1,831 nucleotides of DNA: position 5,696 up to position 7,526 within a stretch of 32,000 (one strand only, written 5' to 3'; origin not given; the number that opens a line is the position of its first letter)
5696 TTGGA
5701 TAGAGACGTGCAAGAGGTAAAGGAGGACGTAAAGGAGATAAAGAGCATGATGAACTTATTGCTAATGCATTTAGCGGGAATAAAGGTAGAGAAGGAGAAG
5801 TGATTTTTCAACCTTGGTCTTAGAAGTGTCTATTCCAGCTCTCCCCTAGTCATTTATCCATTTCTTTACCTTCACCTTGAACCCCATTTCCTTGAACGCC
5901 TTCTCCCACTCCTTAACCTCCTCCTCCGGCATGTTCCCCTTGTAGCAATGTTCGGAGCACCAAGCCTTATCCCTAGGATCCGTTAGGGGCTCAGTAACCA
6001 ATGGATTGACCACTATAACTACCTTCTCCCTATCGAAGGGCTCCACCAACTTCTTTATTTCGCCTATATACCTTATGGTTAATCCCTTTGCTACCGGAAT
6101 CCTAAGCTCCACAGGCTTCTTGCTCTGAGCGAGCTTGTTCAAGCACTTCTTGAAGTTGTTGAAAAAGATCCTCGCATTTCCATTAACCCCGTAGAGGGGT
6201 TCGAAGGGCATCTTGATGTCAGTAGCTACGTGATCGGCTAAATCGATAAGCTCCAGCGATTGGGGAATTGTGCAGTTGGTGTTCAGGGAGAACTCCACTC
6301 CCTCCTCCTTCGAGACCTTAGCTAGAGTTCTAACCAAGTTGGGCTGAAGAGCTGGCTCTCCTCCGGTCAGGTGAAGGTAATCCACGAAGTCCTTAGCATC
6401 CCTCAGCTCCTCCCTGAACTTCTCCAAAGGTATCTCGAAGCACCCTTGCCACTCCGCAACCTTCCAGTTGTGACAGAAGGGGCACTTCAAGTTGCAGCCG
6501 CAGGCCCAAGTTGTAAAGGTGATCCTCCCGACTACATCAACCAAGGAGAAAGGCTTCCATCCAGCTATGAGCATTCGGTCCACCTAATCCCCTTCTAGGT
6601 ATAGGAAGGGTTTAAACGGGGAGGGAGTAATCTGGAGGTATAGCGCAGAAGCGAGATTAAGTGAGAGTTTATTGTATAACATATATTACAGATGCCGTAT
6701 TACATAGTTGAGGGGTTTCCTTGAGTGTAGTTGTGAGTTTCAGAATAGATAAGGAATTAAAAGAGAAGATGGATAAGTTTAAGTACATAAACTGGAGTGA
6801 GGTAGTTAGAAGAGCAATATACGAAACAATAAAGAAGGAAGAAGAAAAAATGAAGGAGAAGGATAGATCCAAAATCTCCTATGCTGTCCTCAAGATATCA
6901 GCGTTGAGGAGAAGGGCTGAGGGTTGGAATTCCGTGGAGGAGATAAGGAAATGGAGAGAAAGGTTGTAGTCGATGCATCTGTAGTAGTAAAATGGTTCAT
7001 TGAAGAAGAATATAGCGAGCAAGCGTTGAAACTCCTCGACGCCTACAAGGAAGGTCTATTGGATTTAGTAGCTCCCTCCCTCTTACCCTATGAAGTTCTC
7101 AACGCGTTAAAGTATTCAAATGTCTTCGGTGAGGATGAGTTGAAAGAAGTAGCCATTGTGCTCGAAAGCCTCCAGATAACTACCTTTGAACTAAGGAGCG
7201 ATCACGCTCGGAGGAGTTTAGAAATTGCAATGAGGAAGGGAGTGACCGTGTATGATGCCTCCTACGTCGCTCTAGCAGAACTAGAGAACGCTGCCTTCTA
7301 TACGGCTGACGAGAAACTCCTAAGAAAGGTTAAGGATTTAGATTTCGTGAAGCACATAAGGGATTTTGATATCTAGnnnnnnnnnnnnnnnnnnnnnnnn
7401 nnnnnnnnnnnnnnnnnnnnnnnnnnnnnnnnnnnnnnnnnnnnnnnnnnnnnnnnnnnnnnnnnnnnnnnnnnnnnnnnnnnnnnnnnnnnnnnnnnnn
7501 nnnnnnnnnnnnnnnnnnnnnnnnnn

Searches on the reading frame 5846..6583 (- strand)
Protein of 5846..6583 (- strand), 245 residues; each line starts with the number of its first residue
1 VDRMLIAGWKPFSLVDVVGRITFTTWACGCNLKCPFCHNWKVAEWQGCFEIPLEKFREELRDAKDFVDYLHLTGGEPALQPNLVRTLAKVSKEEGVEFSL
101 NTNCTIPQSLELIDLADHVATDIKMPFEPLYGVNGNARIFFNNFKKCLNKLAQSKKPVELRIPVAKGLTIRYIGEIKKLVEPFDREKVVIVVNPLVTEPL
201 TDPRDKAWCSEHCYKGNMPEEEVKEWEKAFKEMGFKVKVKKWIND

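Call 81: search_protein_families(library=pfam, proteins=[window:5846-6583:-], max_evalue=0.01)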
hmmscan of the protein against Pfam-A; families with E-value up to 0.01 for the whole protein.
window:5846-6583:- (245 aa): 4 families
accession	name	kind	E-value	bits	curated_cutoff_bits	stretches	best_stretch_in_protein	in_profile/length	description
PF04055.27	Radical_SAM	-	3e-20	73.5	29.5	1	28-179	5-165/166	Radical SAM superfamily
PF13353.11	Fer4_12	-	2.8e-07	31.4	22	1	23-96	8-82/137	4Fe-4S single cluster domain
PF18870.6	HEPN_RES_NTD1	-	0.0031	18.3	27.4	0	33-76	7-52/131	HEPN/RES N-terminal domain 1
PF02679.21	ComA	-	0.0056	16.6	25.2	0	51-100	20-70/243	(2R)-phospho-3-sulfolactate synthase (ComA)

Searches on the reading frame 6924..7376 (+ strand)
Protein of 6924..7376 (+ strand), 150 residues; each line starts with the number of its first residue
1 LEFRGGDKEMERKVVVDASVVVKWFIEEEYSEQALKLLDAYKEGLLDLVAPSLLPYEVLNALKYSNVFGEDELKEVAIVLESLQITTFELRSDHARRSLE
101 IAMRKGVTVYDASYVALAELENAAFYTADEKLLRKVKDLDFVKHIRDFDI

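Call 81: search_protein_families(library=pfam, proteins=[window:6924-7376:+], max_evalue=0.01)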
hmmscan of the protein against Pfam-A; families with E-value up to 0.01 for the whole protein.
window:6924-7376:+ (150 aa): 2 families
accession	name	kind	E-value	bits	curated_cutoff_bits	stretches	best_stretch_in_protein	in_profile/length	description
PF01850.27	PIN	-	1.4e-14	55.2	23.6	1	14-135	1-116/120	PIN domain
PF13470.12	PIN_3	-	0.0009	20.5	27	1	13-87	1-78/115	PIN domain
